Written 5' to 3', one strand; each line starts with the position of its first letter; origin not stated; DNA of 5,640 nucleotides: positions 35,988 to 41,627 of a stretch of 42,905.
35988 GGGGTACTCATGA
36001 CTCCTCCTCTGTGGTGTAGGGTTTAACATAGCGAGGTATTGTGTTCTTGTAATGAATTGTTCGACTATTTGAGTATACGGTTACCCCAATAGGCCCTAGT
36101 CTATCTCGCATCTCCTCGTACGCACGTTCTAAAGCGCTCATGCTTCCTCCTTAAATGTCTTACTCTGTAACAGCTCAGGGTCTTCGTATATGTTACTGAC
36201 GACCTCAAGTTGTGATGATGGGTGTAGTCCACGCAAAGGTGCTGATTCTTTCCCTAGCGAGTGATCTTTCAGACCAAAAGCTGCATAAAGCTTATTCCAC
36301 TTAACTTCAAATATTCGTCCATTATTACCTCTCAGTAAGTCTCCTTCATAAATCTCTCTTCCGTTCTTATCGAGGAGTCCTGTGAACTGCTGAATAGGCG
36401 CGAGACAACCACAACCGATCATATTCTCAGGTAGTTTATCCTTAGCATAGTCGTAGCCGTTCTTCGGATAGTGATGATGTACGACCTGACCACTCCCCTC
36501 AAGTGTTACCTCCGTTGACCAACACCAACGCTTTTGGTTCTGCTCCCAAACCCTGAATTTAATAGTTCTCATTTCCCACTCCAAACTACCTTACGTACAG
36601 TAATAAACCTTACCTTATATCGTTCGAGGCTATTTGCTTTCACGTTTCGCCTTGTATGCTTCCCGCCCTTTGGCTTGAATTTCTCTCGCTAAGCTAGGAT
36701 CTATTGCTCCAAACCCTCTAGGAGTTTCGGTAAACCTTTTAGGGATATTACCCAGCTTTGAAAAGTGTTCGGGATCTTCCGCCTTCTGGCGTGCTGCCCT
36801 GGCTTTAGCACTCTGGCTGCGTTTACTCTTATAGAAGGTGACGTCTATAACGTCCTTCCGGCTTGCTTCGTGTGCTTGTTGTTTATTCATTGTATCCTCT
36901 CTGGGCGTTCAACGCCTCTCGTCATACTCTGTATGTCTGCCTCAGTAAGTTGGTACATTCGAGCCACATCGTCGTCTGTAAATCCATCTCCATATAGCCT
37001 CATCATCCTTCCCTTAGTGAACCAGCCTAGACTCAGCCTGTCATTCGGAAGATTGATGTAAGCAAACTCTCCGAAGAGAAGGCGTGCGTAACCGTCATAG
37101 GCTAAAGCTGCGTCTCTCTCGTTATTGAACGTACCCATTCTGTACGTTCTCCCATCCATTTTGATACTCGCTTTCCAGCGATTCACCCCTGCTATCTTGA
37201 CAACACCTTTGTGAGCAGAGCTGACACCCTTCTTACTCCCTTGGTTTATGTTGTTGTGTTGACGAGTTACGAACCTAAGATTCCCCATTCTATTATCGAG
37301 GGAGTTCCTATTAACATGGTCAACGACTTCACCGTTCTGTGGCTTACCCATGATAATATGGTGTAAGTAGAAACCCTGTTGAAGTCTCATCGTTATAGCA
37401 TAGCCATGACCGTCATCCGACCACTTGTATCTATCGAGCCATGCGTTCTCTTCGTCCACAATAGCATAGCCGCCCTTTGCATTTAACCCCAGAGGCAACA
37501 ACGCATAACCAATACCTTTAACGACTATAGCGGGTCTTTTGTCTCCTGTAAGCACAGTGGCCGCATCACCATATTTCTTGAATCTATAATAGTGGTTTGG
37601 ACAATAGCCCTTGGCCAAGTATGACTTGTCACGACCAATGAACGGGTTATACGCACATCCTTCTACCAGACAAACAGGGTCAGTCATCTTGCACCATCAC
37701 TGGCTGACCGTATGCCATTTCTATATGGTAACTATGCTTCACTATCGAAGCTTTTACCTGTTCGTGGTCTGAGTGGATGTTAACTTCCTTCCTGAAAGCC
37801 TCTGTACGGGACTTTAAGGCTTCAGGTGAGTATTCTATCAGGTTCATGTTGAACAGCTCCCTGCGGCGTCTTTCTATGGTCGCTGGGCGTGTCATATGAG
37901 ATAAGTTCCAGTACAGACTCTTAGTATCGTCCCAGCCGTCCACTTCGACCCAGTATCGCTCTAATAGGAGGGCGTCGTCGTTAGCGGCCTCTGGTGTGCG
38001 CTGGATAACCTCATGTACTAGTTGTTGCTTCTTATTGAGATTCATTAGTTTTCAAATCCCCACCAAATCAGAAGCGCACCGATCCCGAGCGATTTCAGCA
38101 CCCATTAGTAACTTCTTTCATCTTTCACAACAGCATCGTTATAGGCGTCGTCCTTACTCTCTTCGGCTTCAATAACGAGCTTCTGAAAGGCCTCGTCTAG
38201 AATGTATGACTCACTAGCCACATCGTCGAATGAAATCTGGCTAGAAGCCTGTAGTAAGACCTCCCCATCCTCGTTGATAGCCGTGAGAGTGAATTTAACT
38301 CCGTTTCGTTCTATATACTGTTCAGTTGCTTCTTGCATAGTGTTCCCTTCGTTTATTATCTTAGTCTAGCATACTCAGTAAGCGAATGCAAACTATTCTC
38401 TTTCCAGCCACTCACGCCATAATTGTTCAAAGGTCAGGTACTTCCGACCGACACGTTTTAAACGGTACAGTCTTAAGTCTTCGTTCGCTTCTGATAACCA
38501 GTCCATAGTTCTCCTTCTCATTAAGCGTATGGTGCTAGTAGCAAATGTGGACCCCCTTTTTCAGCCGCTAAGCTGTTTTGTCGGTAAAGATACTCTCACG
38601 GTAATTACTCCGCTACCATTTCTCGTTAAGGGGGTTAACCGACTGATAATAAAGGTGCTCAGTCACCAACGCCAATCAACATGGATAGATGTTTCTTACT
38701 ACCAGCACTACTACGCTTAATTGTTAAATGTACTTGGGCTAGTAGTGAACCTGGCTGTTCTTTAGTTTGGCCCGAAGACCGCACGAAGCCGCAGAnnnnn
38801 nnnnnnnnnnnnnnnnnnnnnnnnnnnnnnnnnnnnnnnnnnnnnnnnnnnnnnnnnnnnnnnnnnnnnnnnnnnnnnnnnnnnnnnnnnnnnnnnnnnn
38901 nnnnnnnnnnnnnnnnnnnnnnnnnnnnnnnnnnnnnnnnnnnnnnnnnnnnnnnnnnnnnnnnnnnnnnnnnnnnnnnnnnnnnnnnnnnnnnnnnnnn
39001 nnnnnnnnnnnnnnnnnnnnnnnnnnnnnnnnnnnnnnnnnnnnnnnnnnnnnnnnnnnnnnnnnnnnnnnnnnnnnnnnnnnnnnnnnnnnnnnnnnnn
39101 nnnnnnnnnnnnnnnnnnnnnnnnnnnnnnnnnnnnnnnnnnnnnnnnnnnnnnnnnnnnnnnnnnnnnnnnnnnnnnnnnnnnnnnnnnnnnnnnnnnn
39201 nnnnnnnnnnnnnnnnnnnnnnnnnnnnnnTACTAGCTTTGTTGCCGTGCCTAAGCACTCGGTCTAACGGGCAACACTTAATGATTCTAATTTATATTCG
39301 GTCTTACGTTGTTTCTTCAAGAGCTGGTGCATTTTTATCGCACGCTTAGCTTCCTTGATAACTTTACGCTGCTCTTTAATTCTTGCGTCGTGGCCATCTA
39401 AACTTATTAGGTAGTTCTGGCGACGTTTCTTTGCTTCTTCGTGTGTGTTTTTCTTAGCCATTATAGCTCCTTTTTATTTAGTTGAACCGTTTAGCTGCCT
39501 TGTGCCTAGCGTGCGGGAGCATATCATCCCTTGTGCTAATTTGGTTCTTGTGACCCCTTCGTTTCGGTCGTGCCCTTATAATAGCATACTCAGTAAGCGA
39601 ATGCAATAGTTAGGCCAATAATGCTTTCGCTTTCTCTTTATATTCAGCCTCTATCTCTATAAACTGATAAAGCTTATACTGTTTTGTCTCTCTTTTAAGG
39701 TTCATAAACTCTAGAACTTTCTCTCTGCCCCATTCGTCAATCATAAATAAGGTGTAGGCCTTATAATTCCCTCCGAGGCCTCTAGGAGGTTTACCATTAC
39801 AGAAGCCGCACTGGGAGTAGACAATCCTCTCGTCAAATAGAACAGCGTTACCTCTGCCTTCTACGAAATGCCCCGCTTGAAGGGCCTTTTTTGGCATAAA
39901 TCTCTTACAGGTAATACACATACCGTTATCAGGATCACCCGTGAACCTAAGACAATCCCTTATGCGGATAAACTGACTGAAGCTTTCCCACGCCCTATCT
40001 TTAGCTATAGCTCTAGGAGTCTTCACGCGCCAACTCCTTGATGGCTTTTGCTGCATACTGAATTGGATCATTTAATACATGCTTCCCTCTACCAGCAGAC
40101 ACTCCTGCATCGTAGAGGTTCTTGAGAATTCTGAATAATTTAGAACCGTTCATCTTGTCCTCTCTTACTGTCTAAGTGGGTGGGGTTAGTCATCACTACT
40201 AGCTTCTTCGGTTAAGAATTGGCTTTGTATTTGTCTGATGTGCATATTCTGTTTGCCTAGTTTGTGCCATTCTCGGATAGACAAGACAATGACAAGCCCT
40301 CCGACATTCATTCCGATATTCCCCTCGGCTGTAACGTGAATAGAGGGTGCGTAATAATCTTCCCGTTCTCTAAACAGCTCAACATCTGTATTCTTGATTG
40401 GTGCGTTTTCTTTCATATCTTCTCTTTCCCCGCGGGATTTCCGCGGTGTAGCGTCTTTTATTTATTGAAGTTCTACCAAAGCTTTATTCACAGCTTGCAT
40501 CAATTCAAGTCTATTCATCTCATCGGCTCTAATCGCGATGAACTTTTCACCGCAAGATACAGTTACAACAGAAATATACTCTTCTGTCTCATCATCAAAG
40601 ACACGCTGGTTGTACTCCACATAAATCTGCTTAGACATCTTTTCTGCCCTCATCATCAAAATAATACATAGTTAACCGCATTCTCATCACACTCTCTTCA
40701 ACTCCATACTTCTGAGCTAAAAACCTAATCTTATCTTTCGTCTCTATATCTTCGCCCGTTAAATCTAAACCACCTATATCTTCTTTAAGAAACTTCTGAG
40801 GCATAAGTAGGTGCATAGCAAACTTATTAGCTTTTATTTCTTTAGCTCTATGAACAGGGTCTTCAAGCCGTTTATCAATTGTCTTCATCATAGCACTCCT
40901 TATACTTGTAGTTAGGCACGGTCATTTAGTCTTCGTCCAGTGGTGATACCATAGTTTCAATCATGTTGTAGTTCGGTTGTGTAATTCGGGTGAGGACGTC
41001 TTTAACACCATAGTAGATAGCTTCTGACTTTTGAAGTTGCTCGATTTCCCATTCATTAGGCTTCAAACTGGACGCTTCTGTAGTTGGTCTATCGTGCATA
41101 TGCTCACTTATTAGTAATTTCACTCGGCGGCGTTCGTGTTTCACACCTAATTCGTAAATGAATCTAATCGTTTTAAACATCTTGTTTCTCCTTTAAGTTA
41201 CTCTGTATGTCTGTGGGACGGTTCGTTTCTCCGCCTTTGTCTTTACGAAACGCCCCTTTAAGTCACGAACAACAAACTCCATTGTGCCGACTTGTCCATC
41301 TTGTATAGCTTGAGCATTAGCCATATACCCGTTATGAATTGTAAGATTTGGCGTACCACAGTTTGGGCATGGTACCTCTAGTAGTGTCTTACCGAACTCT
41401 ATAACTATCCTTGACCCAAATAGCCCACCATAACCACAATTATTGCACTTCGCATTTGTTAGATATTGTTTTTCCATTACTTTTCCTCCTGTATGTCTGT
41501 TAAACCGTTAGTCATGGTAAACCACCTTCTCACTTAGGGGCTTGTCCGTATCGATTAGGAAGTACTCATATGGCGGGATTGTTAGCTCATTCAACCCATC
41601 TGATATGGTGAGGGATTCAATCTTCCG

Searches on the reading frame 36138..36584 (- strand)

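Call 25: search_protein_families(library=phrogs, proteins=[window:36138-36584:-], max_evalue=0.001)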
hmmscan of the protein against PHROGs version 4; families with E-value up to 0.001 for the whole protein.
window:36138-36584:- (148 aa): 3 families
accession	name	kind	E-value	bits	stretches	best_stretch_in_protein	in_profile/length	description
phrog_98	-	unknown function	1.5e-23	84.4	1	4-145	24-156/208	-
phrog_8684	-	unknown function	6.4e-10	40.2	1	64-142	61-163/164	-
phrog_9246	-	unknown function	0.00063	21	0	65-91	54-80/82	-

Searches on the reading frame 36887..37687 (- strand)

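Call 25: search_protein_families(library=phrogs, proteins=[window:36887-37687:-], max_evalue=0.001)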
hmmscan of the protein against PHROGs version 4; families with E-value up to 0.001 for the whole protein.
window:36887-37687:- (266 aa): 9 families
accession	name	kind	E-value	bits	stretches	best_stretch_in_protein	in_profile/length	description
phrog_99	-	DNA, RNA and nucleotide metabolism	1.8e-31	111.2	1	91-220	145-275/383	HNH endonuclease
phrog_4578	-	DNA, RNA and nucleotide metabolism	1.3e-17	65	1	113-212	23-122/130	HNH endonuclease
phrog_374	-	DNA, RNA and nucleotide metabolism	1.1e-12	48.6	1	117-216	321-418/617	HNH endonuclease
phrog_36769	-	unknown function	2.2e-12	48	1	98-213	234-357/367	-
phrog_3593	-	DNA, RNA and nucleotide metabolism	1.1e-08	36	1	113-206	104-198/210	HNH endonuclease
phrog_959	-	DNA, RNA and nucleotide metabolism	9.6e-07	29.6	1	114-156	71-113/138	HNH endonuclease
phrog_953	-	DNA, RNA and nucleotide metabolism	1.7e-06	28.6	1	138-201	294-358/420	HNH endonuclease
phrog_59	-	DNA, RNA and nucleotide metabolism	5.3e-06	27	1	72-246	148-257/423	HNH endonuclease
phrog_5351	-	DNA, RNA and nucleotide metabolism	0.00092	20.4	0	5-45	8-40/171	HNH endonuclease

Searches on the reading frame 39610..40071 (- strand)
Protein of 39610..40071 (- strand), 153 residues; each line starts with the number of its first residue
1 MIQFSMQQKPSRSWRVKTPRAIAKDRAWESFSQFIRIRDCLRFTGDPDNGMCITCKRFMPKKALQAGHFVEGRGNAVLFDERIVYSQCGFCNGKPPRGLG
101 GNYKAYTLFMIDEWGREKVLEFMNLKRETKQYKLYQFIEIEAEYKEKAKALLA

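Call 25: search_protein_families(library=phrogs, proteins=[window:39610-40071:-], max_evalue=0.001)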
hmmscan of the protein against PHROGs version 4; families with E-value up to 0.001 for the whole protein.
window:39610-40071:- (153 aa): 2 families
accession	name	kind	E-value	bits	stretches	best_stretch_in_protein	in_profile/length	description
phrog_5034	-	DNA, RNA and nucleotide metabolism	1.3e-18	68.5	1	20-151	11-130/138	NinG/ Rap DNA junction specific endonuclease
phrog_171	-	DNA, RNA and nucleotide metabolism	3.3e-16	61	1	19-151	102-221/452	NinG/ Rap DNA junction specific endonuclease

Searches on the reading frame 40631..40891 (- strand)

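Call 25: search_protein_families(library=phrogs, proteins=[window:40631-40891:-], max_evalue=0.001)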
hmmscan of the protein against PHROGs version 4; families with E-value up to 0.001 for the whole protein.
window:40631-40891:- (86 aa): 2 families
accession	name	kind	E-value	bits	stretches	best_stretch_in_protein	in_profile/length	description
phrog_2439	-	transcription regulation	4.5e-06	26.8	1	10-74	220-278/367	transcriptional regulator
phrog_87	-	other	4.4e-05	24.3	1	14-77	112-165/227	metallo-protease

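Call 70: search_protein_families(library=pfam, proteins=[window:40631-40891:-], max_evalue=0.01)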
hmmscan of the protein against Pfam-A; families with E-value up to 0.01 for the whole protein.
window:40631-40891:- (86 aa): 1 family
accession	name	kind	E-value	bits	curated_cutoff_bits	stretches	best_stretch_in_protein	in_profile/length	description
PF06114.19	Peptidase_M78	-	2.1e-05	24.7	22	1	14-74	71-123/123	IrrE N-terminal-like domain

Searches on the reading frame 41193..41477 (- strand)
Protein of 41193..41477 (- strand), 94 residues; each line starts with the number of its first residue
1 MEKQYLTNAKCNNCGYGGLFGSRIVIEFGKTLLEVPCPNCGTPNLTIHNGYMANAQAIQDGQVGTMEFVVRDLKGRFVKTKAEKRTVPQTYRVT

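Call 25: search_protein_families(library=phrogs, proteins=[window:41193-41477:-], max_evalue=0.001)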
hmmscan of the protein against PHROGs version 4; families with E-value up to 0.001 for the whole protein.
window:41193-41477:- (94 aa): 1 family
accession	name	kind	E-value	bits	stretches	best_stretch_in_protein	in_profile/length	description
phrog_4293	-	unknown function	0.00091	20.4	0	33-86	29-86/124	-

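Call 54: find_encoding_contigs(protein=window:41193-41477:-, flank=4000, max_places=10)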
Protein window:41193-41477:- (94 aa): no gene with exactly this product is on record in the collection.

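Call 70: search_protein_families(library=pfam, proteins=[window:41193-41477:-], max_evalue=0.01)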
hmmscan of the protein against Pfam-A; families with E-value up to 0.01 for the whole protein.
window:41193-41477:- (94 aa): 2 families
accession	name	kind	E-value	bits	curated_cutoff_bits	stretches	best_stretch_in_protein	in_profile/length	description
PF06677.18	Auto_anti-p27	-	9.2e-05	22.9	24.1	1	29-45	10-26/40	Sjogren's syndrome/scleroderma autoantigen 1 (Autoantigen p27)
PF13248.11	Zn_ribbon_3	-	0.0055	16.6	27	0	34-45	2-12/26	zinc-ribbon domain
